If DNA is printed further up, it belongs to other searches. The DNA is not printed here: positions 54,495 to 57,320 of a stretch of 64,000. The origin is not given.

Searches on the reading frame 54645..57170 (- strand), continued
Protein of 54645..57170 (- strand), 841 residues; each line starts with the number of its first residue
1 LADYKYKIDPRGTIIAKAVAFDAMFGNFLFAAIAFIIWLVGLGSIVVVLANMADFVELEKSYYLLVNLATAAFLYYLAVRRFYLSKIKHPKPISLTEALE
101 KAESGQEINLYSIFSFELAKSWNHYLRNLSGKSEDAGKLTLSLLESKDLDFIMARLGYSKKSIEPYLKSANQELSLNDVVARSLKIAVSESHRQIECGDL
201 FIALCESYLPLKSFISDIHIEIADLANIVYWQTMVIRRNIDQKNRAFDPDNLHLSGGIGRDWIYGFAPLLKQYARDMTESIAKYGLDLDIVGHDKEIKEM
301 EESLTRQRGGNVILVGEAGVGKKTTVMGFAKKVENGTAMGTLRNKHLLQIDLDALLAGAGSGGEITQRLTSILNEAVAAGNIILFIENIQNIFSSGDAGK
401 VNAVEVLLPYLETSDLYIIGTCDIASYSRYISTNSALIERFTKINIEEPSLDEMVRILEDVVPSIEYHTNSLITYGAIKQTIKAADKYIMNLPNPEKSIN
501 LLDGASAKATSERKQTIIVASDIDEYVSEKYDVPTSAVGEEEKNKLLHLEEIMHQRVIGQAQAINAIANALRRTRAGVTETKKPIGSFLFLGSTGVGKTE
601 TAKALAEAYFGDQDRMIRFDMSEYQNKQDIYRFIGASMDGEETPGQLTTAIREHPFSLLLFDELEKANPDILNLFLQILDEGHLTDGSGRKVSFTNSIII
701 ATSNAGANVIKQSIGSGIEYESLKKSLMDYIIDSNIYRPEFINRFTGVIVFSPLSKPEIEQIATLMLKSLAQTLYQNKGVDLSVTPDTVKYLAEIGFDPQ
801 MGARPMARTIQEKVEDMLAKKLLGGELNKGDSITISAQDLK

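Call 7: find_homologous_proteins(query=window:54645-57170:-, max_evalue=1e-20)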
Query window:54645-57170:- (841 aa): 581 proteins with E <= 1e-20 among 8000 candidates; the best 120 are listed.
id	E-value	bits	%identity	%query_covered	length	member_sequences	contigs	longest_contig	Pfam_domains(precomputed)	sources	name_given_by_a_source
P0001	0.0e+0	1845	100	100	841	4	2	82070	PF00158.33,PF07724.21,PF00004.36,PF13401.13,PF17871.8,PF07728.21,PF10431.16,PF13191.13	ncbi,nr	ncbi:MAG: ATP-dependent Clp protease ATP-binding subunit ClpC [bacterium ADurb.Bin212]|nr:MAG: ATP-d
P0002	0.0e+0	1461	79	99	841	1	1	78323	PF00158.33,PF07724.21,PF00004.36,PF13401.13,PF17871.8,PF07728.21,PF10431.16,PF13191.13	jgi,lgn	-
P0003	0.0e+0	1407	76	99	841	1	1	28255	PF00158.33,PF07724.21,PF12775.14,PF00004.36,PF13401.13,PF17871.8,PF07728.21,PF10431.16,PF13191.13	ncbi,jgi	-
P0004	0.0e+0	1387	73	100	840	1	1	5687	PF07724.21,PF00004.36,PF13401.13,PF17871.8,PF07728.21,PF10431.16,PF13191.13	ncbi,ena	-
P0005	0.0e+0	1340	70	100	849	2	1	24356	PF07724.21,PF00004.36,PF13401.13,PF17871.8,PF07728.21,PF10431.16,PF13191.13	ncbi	-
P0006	0.0e+0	1329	70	100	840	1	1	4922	PF00158.33,PF07724.21,PF00004.36,PF13401.13,PF17871.8,PF05673.20,PF07728.21,PF10431.16,PF13191.13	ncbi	-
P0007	0.0e+0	1293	68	100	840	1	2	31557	PF07724.21,PF00004.36,PF13401.13,PF17871.8,PF07728.21,PF10431.16,PF13191.13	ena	-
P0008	0.0e+0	1272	67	100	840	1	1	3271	PF00158.33,PF07724.21,PF00004.36,PF13401.13,PF17871.8,PF07728.21,PF10431.16,PF13191.13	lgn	-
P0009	0.0e+0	1256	65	99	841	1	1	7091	PF00158.33,PF07724.21,PF12775.14,PF00004.36,PF13401.13,PF17871.8,PF07728.21,PF10431.16,PF13191.13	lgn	-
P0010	0.0e+0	1239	65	100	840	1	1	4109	PF07724.21,PF00004.36,PF13401.13,PF17871.8,PF07728.21,PF10431.16,PF13191.13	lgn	-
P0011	0.0e+0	1221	65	99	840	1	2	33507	PF00158.33,PF07724.21,PF00004.36,PF13401.13,PF17871.8,PF07728.21,PF10431.16,PF13191.13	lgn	-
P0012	0.0e+0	1177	64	100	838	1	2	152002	PF00158.33,PF07724.21,PF00004.36,PF13401.13,PF17871.8,PF07728.21,PF10431.16,PF13191.13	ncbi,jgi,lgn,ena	ncbi:MAG: ATP-dependent Clp protease ATP-binding subunit [Patescibacteria group bacterium]|jgi:ATP-d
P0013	0.0e+0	1168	64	100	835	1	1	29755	PF00158.33,PF07724.21,PF00004.36,PF13401.13,PF17871.8,PF07728.21,PF10431.16,PF13191.13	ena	-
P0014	0.0e+0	1162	62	100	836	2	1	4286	PF00158.33,PF07724.21,PF00004.36,PF13401.13,PF17871.8,PF07728.21,PF10431.16,PF20720.4,PF13191.13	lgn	-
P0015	0.0e+0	1158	62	99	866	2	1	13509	PF00158.33,PF07724.21,PF00004.36,PF13401.13,PF17871.8,PF07728.21,PF10431.16,PF13191.13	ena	-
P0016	0.0e+0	1156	63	100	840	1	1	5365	PF00158.33,PF07724.21,PF00004.36,PF13401.13,PF17871.8,PF07728.21,PF10431.16,PF20720.4,PF13191.13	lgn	-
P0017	0.0e+0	1153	61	99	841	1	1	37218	PF00158.33,PF07724.21,PF00004.36,PF13401.13,PF17871.8,PF07728.21,PF10431.16,PF13191.13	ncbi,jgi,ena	-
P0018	0.0e+0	1132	60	99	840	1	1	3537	PF00158.33,PF07724.21,PF00004.36,PF13401.13,PF17871.8,PF07728.21,PF10431.16,PF13191.13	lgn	-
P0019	0.0e+0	1131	59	99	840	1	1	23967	PF20030.6,PF00158.33,PF07724.21,PF00004.36,PF13401.13,PF17871.8,PF07728.21,PF10431.16,PF13191.13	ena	-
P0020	0.0e+0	1130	60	99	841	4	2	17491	PF00158.33,PF07724.21,PF00004.36,PF13401.13,PF17871.8,PF07728.21,PF10431.16,PF13191.13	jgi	-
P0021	0.0e+0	1124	59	100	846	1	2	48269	PF00158.33,PF07724.21,PF00004.36,PF13401.13,PF17871.8,PF07728.21,PF10431.16,PF13191.13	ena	-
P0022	0.0e+0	1124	59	100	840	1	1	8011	PF00158.33,PF07724.21,PF00004.36,PF13401.13,PF17871.8,PF07728.21,PF10431.16,PF13191.13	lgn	-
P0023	0.0e+0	1124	60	99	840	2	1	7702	PF00158.33,PF07724.21,PF00004.36,PF13401.13,PF17871.8,PF07728.21,PF10431.16,PF13191.13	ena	-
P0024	0.0e+0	1121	60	99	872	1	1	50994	PF00158.33,PF07724.21,PF00004.36,PF13401.13,PF17871.8,PF07728.21,PF10431.16,PF13191.13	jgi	jgi:ATP-dependent Clp protease ATP-binding subunit ClpC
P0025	0.0e+0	1119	60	99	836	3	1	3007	PF00158.33,PF07724.21,PF00004.36,PF13401.13,PF17871.8,PF07728.21,PF10431.16,PF13191.13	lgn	-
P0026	0.0e+0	1115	60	100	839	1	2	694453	PF00158.33,PF07724.21,PF00004.36,PF13401.13,PF17871.8,PF05673.20,PF07728.21,PF10431.16,PF13191.13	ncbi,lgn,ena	-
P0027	0.0e+0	1106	61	99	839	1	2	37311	PF00158.33,PF07724.21,PF00004.36,PF13401.13,PF17871.8,PF05673.20,PF07728.21,PF10431.16,PF20720.4,PF13191.13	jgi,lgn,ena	-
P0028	0.0e+0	1103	59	99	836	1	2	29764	PF00158.33,PF07724.21,PF00004.36,PF13401.13,PF17871.8,PF07728.21,PF10431.16,PF13191.13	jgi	jgi:ATP-dependent Clp protease ATP-binding subunit ClpC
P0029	0.0e+0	1083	59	99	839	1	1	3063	PF00158.33,PF07724.21,PF00004.36,PF13401.13,PF17871.8,PF05673.20,PF07728.21,PF10431.16,PF13191.13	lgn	-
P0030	0.0e+0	1080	58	100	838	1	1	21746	PF00158.33,PF07724.21,PF00004.36,PF13401.13,PF17871.8,PF07728.21,PF10431.16,PF13191.13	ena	-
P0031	0.0e+0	1064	57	99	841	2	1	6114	PF07724.21,PF00004.36,PF13401.13,PF17871.8,PF05673.20,PF07728.21,PF10431.16,PF13191.13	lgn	-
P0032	0.0e+0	1055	63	88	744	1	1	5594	PF00158.33,PF07724.21,PF00004.36,PF13401.13,PF17871.8,PF13177.13,PF07728.21,PF10431.16,PF13191.13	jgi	jgi:ATP-dependent Clp protease ATP-binding subunit ClpC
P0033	0.0e+0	1023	56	100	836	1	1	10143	PF07724.21,PF00004.36,PF13401.13,PF17871.8,PF07728.21,PF10431.16,PF13191.13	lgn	-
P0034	0.0e+0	1015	55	99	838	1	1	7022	PF07724.21,PF00004.36,PF13401.13,PF17871.8,PF07728.21,PF10431.16,PF13191.13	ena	-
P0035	0.0e+0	1013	54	100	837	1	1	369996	PF00158.33,PF07724.21,PF00004.36,PF13401.13,PF17871.8,PF05673.20,PF07728.21,PF10431.16,PF13191.13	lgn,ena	-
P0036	1.3e-298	1011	54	99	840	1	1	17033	PF07724.21,PF00004.36,PF13401.13,PF07728.21,PF10431.16,PF20720.4,PF13191.13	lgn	-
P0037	6.8e-298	1009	54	99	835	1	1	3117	PF07724.21,PF00004.36,PF13401.13,PF17871.8,PF07728.21,PF10431.16,PF13191.13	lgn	-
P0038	6.0e-297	1005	55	99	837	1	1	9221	PF07724.21,PF00004.36,PF13401.13,PF17871.8,PF05673.20,PF07728.21,PF10431.16,PF20720.4,PF13191.13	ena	-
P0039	8.7e-297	1005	54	99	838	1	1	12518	PF07724.21,PF00004.36,PF13401.13,PF17871.8,PF07728.21,PF10431.16,PF13191.13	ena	-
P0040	1.1e-295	1001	54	100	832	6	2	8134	PF07724.21,PF00004.36,PF13401.13,PF17871.8,PF07728.21,PF10431.16,PF20720.4,PF13191.13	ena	-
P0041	1.6e-294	997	54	99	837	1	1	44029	PF07724.21,PF00004.36,PF13401.13,PF17871.8,PF07728.21,PF10431.16,PF13191.13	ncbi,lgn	-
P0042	1.7e-294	997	54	99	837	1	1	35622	PF07724.21,PF00004.36,PF13401.13,PF17871.8,PF05673.20,PF07728.21,PF10431.16,PF13191.13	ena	-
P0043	3.5e-293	993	54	100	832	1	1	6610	PF00158.33,PF07724.21,PF00004.36,PF13401.13,PF17871.8,PF07728.21,PF10431.16,PF13191.13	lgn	-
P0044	5.6e-293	992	54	99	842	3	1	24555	PF07724.21,PF00004.36,PF13401.13,PF17871.8,PF07728.21,PF10431.16,PF13191.13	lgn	-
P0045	6.4e-292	989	54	99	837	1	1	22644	PF00158.33,PF07724.21,PF00004.36,PF13401.13,PF17871.8,PF07728.21,PF10431.16,PF13191.13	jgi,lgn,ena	-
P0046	4.3e-291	986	53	99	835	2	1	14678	PF07724.21,PF00004.36,PF13401.13,PF17871.8,PF07728.21,PF10431.16,PF13191.13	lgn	-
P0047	1.6e-290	984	53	99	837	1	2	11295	PF07724.21,PF00004.36,PF13401.13,PF07728.21,PF10431.16,PF20720.4,PF13191.13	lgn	-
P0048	4.4e-290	983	55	99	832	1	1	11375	PF20030.6,PF07724.21,PF00004.36,PF13401.13,PF17871.8,PF07728.21,PF10431.16,PF13191.13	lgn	-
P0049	7.9e-290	982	53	99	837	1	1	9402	PF07724.21,PF00004.36,PF13401.13,PF17871.8,PF05673.20,PF07728.21,PF10431.16,PF13191.13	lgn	-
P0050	3.2e-289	980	53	99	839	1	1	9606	PF00158.33,PF07724.21,PF12775.14,PF00004.36,PF13401.13,PF17871.8,PF07728.21,PF10431.16,PF20720.4,PF13191.13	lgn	-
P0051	9.8e-289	978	54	99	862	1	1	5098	PF07724.21,PF00004.36,PF13401.13,PF17871.8,PF07728.21,PF10431.16,PF20720.4,PF13191.13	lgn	-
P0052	4.3e-287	973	53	99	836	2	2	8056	PF07724.21,PF12775.14,PF00004.36,PF13401.13,PF17871.8,PF07728.21,PF10431.16,PF13191.13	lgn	-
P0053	4.0e-284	963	53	99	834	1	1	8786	PF00158.33,PF07724.21,PF00004.36,PF13401.13,PF17871.8,PF07728.21,PF10431.16,PF20720.4,PF13191.13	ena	-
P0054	7.6e-279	946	51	99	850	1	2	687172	PF07724.21,PF00004.36,PF13401.13,PF17871.8,PF07728.21,PF10431.16,PF20720.4,PF13191.13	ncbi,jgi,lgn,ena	ncbi:MAG: ATP-dependent Clp protease ATP-binding subunit [Patescibacteria group bacterium]|jgi:ATP-d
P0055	1.8e-276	938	53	98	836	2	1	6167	PF07724.21,PF00004.36,PF13401.13,PF07728.21,PF10431.16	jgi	-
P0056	3.5e-276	937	51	99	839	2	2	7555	PF07724.21,PF00004.36,PF17871.8,PF05673.20,PF07728.21,PF10431.16,PF13191.13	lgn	-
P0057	9.8e-276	935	51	99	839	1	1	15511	PF07724.21,PF00004.36,PF17871.8,PF05673.20,PF07728.21,PF10431.16,PF13191.13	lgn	-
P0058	2.0e-275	934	52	99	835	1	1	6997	PF00158.33,PF07724.21,PF00004.36,PF13401.13,PF17871.8,PF07728.21,PF10431.16,PF13191.13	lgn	-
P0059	4.0e-273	927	51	99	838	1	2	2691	PF00158.33,PF07724.21,PF00004.36,PF13401.13,PF17871.8,PF07728.21,PF10431.16,PF20720.4,PF13191.13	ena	-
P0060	7.4e-269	913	50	99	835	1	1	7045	PF07724.21,PF12775.14,PF00004.36,PF13401.13,PF17871.8,PF07728.21,PF10431.16,PF20720.4,PF13191.13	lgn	-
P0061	1.3e-260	885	49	99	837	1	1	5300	PF00158.33,PF07724.21,PF12775.14,PF00004.36,PF13401.13,PF17871.8,PF07728.21,PF10431.16,PF13191.13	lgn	-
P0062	2.6e-258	878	51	100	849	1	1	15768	PF00158.33,PF07724.21,PF00004.36,PF13401.13,PF17871.8,PF05673.20,PF07728.21,PF10431.16,PF20720.4,PF13191.13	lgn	-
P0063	1.7e-257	875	50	100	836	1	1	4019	PF13173.13,PF00437.27,PF00004.36,PF13401.13,PF17871.8,PF07728.21,PF13191.13,PF00158.33,PF07724.21,PF12775.14,PF05729.19,PF10431.16,PF20720.4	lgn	-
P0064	2.3e-251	855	49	100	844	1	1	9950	PF00158.33,PF07724.21,PF00437.27,PF12775.14,PF00004.36,PF13401.13,PF07728.21,PF10431.16,PF20720.4,PF13191.13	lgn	-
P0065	5.8e-246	837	62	71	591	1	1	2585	PF07724.21,PF00004.36,PF13401.13,PF17871.8,PF07728.21,PF10431.16,PF13191.13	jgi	jgi:ATP-dependent Clp protease ATP-binding subunit ClpC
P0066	1.5e-240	819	47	99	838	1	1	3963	PF00158.33,PF07724.21,PF00004.36,PF13401.13,PF17871.8,PF07728.21,PF10431.16,PF13191.13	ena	-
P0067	3.4e-240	818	47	99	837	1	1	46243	PF07724.21,PF12775.14,PF00004.36,PF13401.13,PF17871.8,PF07728.21,PF10431.16,PF04851.22,PF20720.4,PF13191.13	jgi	jgi:ATP-dependent Clp protease ATP-binding subunit ClpC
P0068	9.1e-240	816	47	100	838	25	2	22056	PF07724.21,PF00004.36,PF13401.13,PF17871.8,PF07728.21,PF10431.16,PF13191.13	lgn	-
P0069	1.3e-236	806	46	99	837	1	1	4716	PF00158.33,PF07724.21,PF00004.36,PF13401.13,PF17871.8,PF07728.21,PF10431.16,PF20720.4,PF13191.13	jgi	jgi:ATP-dependent Clp protease ATP-binding subunit ClpC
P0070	3.2e-235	801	46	99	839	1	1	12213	PF07724.21,PF12775.14,PF00004.36,PF13401.13,PF17871.8,PF07728.21,PF10431.16,PF20720.4,PF13191.13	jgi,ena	-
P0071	6.8e-235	800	45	99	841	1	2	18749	PF00158.33,PF07724.21,PF00004.36,PF13401.13,PF17871.8,PF07728.21,PF10431.16,PF20720.4,PF13191.13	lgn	-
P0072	1.2e-224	766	44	100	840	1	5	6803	PF13173.13,PF07724.21,PF12775.14,PF00004.36,PF13401.13,PF17871.8,PF07728.21,PF10431.16,PF20720.4,PF13191.13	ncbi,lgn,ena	-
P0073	7.4e-222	757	44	99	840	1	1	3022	PF13173.13,PF00158.33,PF07724.21,PF12775.14,PF00004.36,PF13401.13,PF17871.8,PF07728.21,PF10431.16,PF20720.4,PF13191.13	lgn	-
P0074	7.1e-214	731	39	71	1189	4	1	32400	PF13173.13,PF00004.36,PF13401.13,PF07728.21,PF03215.22,PF04851.22,PF13191.13,PF13479.13,PF00158.33,PF07724.21,PF12774.14,PF12775.14,PF13177.13,PF10431.16,PF20720.4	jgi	jgi:ATP-dependent Clp protease ATP-binding subunit ClpC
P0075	1.1e-213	730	36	83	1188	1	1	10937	PF13173.13,PF00004.36,PF13401.13,PF05496.19,PF07728.21,PF04851.22,PF13191.13,PF13479.13,PF00158.33,PF07724.21,PF12774.14,PF12775.14,PF10431.16,PF20720.4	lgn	-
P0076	7.0e-213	727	35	93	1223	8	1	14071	PF13173.13,PF00004.36,PF13401.13,PF07728.21,PF03215.22,PF04851.22,PF13479.13,PF00158.33,PF07724.21,PF12774.14,PF12775.14,PF10431.16,PF20720.4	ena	-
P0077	7.1e-212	724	65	59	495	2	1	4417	PF07724.21,PF00004.36,PF13401.13,PF17871.8,PF07728.21,PF10431.16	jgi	jgi:ATP-dependent Clp protease ATP-binding subunit ClpC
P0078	1.6e-208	713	43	97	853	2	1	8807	PF13173.13,PF07724.21,PF00004.36,PF13401.13,PF17871.8,PF13238.13,PF05673.20,PF07728.21,PF10431.16,PF20720.4,PF13191.13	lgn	-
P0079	4.3e-208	712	42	97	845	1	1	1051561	PF20030.6,PF00158.33,PF07724.21,PF00004.36,PF13401.13,PF17871.8,PF05673.20,PF07728.21,PF10431.16,PF13191.13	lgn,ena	-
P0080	4.6e-208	711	43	97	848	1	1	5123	PF20030.6,PF00158.33,PF07724.21,PF00004.36,PF13401.13,PF17871.8,PF07728.21,PF10431.16,PF20720.4,PF13191.13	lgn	-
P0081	6.3e-198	678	43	91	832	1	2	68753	PF13173.13,PF00158.33,PF07724.21,PF12775.14,PF00004.36,PF13401.13,PF07728.21,PF10431.16,PF04851.22,PF20720.4,PF13191.13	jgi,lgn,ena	-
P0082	5.7e-197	675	42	100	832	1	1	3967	PF00158.33,PF07724.21,PF00004.36,PF17871.8,PF07728.21,PF01078.28,PF10431.16,PF20720.4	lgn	-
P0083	1.9e-186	640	42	97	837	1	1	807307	PF20030.6,PF00158.33,PF07724.21,PF00004.36,PF17871.8,PF05673.20,PF07728.21,PF10431.16,PF20720.4,PF13191.13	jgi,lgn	jgi:ATP-dependent Clp protease ATP-binding subunit ClpC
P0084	8.8e-184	631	41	90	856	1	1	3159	PF13173.13,PF00158.33,PF07724.21,PF00004.36,PF13401.13,PF17871.8,PF07728.21,PF10431.16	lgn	-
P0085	1.3e-167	578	43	82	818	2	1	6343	PF00158.33,PF07724.21,PF00004.36,PF17871.8,PF07728.21,PF10431.16,PF13191.13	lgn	-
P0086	7.0e-166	572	42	82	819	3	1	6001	PF00158.33,PF07724.21,PF00004.36,PF17871.8,PF07728.21,PF10431.16,PF13191.13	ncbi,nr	ncbi:MAG: ATP-dependent Clp protease ATP-binding subunit [Patescibacteria group bacterium]|nr:ATP-de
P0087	1.8e-161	557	44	71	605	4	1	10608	PF01695.24,PF00158.33,PF07724.21,PF12775.14,PF00004.36,PF13401.13,PF17871.8,PF07728.21,PF10431.16,PF20720.4,PF13191.13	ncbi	-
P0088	1.5e-159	551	41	90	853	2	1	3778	PF13173.13,PF00158.33,PF07724.21,PF00004.36,PF13401.13,PF17871.8,PF07728.21,PF01078.28,PF10431.16,PF20720.4,PF13191.13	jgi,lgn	-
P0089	1.8e-157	544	41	85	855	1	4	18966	PF00158.33,PF07724.21,PF00004.36,PF17871.8,PF07728.21,PF10431.16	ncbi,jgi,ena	-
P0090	7.9e-150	519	40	80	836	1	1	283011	PF02861.26,PF00158.33,PF07724.21,PF12775.14,PF00004.36,PF13401.13,PF05673.20,PF07728.21,PF10431.16,PF20720.4,PF13191.13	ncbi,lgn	-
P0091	1.8e-147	511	35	97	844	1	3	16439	PF07724.21,PF00004.36,PF17871.8,PF05673.20,PF07728.21,PF10431.16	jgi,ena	-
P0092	3.6e-142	494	41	75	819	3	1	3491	PF00158.33,PF07724.21,PF00004.36,PF13401.13,PF07728.21,PF01078.28,PF10431.16,PF13191.13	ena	-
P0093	6.3e-139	483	34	92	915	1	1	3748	PF02861.26,PF00158.33,PF07724.21,PF00004.36,PF13401.13,PF17871.8,PF07728.21,PF01078.28,PF10431.16,PF13191.13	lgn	-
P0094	1.2e-126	442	37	79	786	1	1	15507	PF13173.13,PF01695.24,PF07724.21,PF00004.36,PF13401.13,PF17871.8,PF07728.21,PF10431.16,PF20720.4,PF13191.13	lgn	-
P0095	1.7e-123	432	34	88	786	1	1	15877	PF13173.13,PF01695.24,PF07724.21,PF00004.36,PF13401.13,PF17871.8,PF07728.21,PF10431.16,PF20720.4,PF13191.13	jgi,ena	-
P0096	1.7e-121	425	37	67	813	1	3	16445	PF02861.26,PF00004.36,PF13401.13,PF23569.2,PF17871.8,PF13238.13,PF07728.21,PF13191.13,PF00158.33,PF07724.21,PF12775.14,PF10431.16,PF20720.4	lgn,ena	-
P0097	1.8e-121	425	36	80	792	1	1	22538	PF13173.13,PF00004.36,PF13401.13,PF17871.8,PF07728.21,PF13191.13,PF00158.33,PF07724.21,PF00005.34,PF07726.18,PF12775.14,PF05729.19,PF00910.29,PF10431.16,PF20720.4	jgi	jgi:ATP-dependent Clp protease ATP-binding subunit ClpC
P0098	2.9e-121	424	35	68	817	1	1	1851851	PF02861.26,PF00004.36,PF13401.13,PF23569.2,PF17871.8,PF01637.25,PF07728.21,PF13191.13,PF01695.24,PF00158.33,PF07724.21,PF13476.13,PF05621.18,PF10431.16,PF20720.4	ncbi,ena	-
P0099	3.7e-121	424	35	78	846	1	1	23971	PF13173.13,PF00004.36,PF13401.13,PF17871.8,PF07728.21,PF13191.13,PF00158.33,PF07724.21,PF00005.34,PF12775.14,PF10431.16,PF20720.4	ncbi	-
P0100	9.4e-121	423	45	38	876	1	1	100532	PF02861.26,PF00158.33,PF07724.21,PF00004.36,PF13401.13,PF17871.8,PF07728.21,PF10431.16,PF20720.4,PF13191.13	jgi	jgi:ATP-dependent Clp protease ATP-binding subunit ClpB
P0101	1.7e-120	422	35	68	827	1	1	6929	PF02861.26,PF00158.33,PF07724.21,PF00004.36,PF23569.2,PF17871.8,PF07728.21,PF01078.28,PF10431.16,PF13191.13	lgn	-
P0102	1.9e-120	422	36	82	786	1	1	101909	PF13173.13,PF00004.36,PF13401.13,PF07728.21,PF13191.13,PF00158.33,PF07724.21,PF00005.34,PF12775.14,PF05729.19,PF00910.29,PF10431.16,PF20720.4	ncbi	-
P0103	3.8e-120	421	35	68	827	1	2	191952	PF02861.26,PF00158.33,PF07724.21,PF00004.36,PF23569.2,PF17871.8,PF07728.21,PF05621.18,PF01078.28,PF10431.16,PF13191.13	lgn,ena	-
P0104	4.2e-120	421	35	68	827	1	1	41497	PF02861.26,PF00158.33,PF07724.21,PF00004.36,PF23569.2,PF17871.8,PF07728.21,PF05621.18,PF01078.28,PF10431.16,PF13191.13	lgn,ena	-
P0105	6.3e-120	420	35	82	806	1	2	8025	PF13173.13,PF01695.24,PF07724.21,PF00005.34,PF00004.36,PF13401.13,PF17871.8,PF07728.21,PF10431.16,PF25199.2,PF13191.13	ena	-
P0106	6.4e-120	420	35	82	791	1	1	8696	PF13173.13,PF20030.6,PF13555.13,PF00004.36,PF13401.13,PF17871.8,PF07728.21,PF13191.13,PF07724.21,PF00005.34,PF12775.14,PF05729.19,PF13521.13,PF10431.16,PF20720.4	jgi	jgi:ATP-dependent Clp protease ATP-binding subunit ClpC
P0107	8.8e-120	420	45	38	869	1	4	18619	PF02861.26,PF00004.36,PF13401.13,PF23569.2,PF17871.8,PF13238.13,PF07728.21,PF13191.13,PF00158.33,PF07724.21,PF12775.14,PF10431.16,PF20720.4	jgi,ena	jgi:ATP-dependent Clp protease ATP-binding subunit ClpB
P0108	1.6e-119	419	34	80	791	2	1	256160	PF13173.13,PF00004.36,PF13401.13,PF17871.8,PF07728.21,PF04851.22,PF13191.13,PF01695.24,PF07724.21,PF12775.14,PF10431.16,PF20720.4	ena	-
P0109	2.0e-119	418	38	68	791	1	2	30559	PF13173.13,PF02861.26,PF00004.36,PF13401.13,PF17871.8,PF07728.21,PF13191.13,PF00158.33,PF07724.21,PF12775.14,PF05729.19,PF02367.24,PF05621.18,PF10431.16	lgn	-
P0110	3.5e-119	418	37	67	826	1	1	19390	PF13173.13,PF02861.26,PF02151.26,PF00004.36,PF13401.13,PF23569.2,PF17871.8,PF01637.25,PF07728.21,PF13191.13,PF00158.33,PF07724.21,PF12775.14,PF05621.18,PF10431.16,PF20720.4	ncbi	-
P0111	4.6e-119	417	37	67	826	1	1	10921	PF13173.13,PF02861.26,PF02151.26,PF00004.36,PF13401.13,PF23569.2,PF17871.8,PF01637.25,PF07728.21,PF13191.13,PF00158.33,PF07724.21,PF12775.14,PF05621.18,PF10431.16,PF20720.4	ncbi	-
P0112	4.6e-119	417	37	67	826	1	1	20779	PF13173.13,PF02861.26,PF02151.26,PF00004.36,PF13401.13,PF23569.2,PF17871.8,PF01637.25,PF07728.21,PF13191.13,PF00158.33,PF07724.21,PF12775.14,PF05621.18,PF10431.16,PF20720.4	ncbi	-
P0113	1.5e-118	416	35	69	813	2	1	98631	PF13173.13,PF02861.26,PF02151.26,PF00004.36,PF13401.13,PF23569.2,PF17871.8,PF07728.21,PF13191.13,PF00158.33,PF07724.21,PF12775.14,PF05621.18,PF10431.16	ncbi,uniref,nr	ncbi:ATP-dependent Clp protease ATP-binding subunit [Clostridium sp. CS001]|uniref:ATP-dependent Clp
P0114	7.0e-118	413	37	65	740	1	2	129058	PF13173.13,PF02151.26,PF00004.36,PF13401.13,PF23569.2,PF17871.8,PF01637.25,PF07728.21,PF04851.22,PF13191.13,PF00158.33,PF07724.21,PF12775.14,PF05729.19,PF05621.18,PF10431.16,PF20720.4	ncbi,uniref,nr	ncbi:ATP-dependent Clp protease ATP-binding subunit [Lacticaseibacillus rhamnosus]|uniref:ATP-depend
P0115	1.1e-117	413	37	65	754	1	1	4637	PF13173.13,PF00004.36,PF13401.13,PF23569.2,PF17871.8,PF01637.25,PF07728.21,PF04851.22,PF13191.13,PF00158.33,PF07724.21,PF12775.14,PF05729.19,PF05621.18,PF10431.16,PF20720.4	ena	-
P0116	2.0e-117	412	32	98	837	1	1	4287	PF13173.13,PF00004.36,PF13401.13,PF17871.8,PF07728.21,PF13191.13,PF00158.33,PF07724.21,PF00005.34,PF12775.14,PF10431.16,PF25199.2,PF20720.4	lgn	-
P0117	6.2e-117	410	37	65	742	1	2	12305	PF13173.13,PF02151.26,PF00004.36,PF13401.13,PF23569.2,PF17871.8,PF01637.25,PF07728.21,PF04851.22,PF13191.13,PF00158.33,PF07724.21,PF12775.14,PF05729.19,PF05621.18,PF10431.16,PF20720.4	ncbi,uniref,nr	ncbi:ATP-dependent Clp protease ATP-binding subunit [Lacticaseibacillus rhamnosus]|uniref:ATP-depend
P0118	1.1e-116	409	37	65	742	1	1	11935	PF13173.13,PF02151.26,PF00004.36,PF13401.13,PF23569.2,PF17871.8,PF01637.25,PF07728.21,PF04851.22,PF13191.13,PF00158.33,PF07724.21,PF12775.14,PF05729.19,PF05621.18,PF10431.16,PF20720.4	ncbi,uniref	ncbi:AAA family ATPase [Lacticaseibacillus rhamnosus]|uniref:AAA family ATPase n=1 Tax=Lacticaseibac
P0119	1.2e-116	409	36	70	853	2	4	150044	PF13173.13,PF02861.26,PF02151.26,PF00004.36,PF13401.13,PF23569.2,PF17871.8,PF01637.25,PF07728.21,PF13191.13,PF00158.33,PF07724.21,PF12775.14,PF05621.18,PF10431.16,PF20720.4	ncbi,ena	-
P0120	1.3e-116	409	35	75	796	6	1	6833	PF13173.13,PF00004.36,PF13401.13,PF17871.8,PF05673.20,PF07728.21,PF13191.13,PF07724.21,PF12775.14,PF10431.16,PF25199.2,PF20720.4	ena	-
